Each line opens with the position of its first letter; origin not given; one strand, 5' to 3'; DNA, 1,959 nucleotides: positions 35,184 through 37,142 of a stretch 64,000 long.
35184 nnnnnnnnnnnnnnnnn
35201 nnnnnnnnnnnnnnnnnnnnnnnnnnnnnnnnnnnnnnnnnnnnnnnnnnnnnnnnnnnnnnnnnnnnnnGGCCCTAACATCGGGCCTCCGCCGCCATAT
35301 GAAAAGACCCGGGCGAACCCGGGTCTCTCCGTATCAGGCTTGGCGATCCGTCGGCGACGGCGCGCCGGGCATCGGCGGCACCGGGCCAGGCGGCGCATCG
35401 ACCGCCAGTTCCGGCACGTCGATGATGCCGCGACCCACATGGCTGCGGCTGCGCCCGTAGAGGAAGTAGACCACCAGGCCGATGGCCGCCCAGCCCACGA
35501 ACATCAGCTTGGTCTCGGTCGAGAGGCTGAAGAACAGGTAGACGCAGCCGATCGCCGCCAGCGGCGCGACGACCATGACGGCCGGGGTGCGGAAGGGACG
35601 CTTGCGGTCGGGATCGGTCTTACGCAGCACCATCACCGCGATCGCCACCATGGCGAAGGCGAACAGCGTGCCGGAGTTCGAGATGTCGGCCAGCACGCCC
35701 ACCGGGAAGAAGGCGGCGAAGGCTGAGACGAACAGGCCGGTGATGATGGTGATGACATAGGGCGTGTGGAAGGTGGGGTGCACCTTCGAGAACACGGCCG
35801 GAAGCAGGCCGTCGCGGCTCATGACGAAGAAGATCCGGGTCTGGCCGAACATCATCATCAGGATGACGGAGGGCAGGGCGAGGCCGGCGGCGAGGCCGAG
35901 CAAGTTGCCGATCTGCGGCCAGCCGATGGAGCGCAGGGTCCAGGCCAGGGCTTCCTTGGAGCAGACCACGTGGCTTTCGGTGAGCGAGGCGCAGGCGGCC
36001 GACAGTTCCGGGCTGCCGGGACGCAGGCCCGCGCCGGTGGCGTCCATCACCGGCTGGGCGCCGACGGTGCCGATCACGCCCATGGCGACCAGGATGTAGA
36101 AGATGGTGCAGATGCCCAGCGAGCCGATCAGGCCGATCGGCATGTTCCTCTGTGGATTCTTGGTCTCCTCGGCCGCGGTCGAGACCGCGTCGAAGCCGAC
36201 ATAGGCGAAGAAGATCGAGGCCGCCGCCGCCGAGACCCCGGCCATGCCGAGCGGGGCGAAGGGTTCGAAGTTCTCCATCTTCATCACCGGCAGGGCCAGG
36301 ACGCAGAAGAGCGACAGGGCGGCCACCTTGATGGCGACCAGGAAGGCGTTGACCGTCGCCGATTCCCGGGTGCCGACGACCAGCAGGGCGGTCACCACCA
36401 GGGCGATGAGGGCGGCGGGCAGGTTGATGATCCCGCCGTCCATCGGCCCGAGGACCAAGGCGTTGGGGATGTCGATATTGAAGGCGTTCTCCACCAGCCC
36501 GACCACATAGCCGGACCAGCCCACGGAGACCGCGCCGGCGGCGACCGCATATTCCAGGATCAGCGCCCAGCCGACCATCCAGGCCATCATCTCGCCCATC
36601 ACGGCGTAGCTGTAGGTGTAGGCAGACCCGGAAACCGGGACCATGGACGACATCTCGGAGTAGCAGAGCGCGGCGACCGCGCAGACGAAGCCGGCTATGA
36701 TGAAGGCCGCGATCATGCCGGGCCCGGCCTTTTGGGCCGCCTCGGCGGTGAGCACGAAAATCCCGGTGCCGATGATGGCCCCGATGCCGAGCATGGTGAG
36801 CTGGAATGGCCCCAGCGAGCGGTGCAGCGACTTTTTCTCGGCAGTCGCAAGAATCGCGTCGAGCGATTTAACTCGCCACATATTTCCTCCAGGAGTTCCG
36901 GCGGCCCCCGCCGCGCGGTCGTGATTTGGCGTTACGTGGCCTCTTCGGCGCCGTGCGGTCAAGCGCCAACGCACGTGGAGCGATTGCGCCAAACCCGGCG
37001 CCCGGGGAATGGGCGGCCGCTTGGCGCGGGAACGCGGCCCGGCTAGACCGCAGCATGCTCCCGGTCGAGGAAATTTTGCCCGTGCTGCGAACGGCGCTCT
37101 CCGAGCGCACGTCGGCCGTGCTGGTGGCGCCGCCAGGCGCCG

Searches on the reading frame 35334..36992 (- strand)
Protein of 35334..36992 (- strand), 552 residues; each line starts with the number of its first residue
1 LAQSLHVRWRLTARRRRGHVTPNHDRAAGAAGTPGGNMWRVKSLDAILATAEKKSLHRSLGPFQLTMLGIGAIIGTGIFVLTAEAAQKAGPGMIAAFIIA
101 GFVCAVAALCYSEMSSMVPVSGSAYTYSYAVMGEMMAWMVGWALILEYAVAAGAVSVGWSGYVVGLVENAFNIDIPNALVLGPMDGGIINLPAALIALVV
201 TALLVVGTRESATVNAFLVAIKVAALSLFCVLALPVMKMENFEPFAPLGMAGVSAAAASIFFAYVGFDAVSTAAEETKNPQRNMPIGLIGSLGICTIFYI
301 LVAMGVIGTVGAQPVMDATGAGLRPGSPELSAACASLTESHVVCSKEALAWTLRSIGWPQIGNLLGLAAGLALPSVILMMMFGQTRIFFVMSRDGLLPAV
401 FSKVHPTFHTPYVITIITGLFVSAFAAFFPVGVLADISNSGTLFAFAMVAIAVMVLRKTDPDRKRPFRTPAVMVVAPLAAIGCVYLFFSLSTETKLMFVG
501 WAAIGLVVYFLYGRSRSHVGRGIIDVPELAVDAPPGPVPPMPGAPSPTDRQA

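Call 69: search_protein_families(library=pfam, proteins=[window:35334-36992:-], max_evalue=0.0001)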
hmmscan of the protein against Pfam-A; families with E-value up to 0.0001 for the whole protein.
window:35334-36992:- (552 aa): 3 families
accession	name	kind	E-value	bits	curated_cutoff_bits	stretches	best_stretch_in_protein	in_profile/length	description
PF13520.12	AA_permease_2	-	1.4e-44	153.1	27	1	60-504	1-418/427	Amino acid permease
PF00324.27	AA_permease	-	6.4e-34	117.9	24.6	1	65-486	2-412/470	Amino acid permease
PF13906.12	AA_permease_C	-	2.3e-05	24.8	27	1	467-516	1-50/51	C-terminus of AA_permease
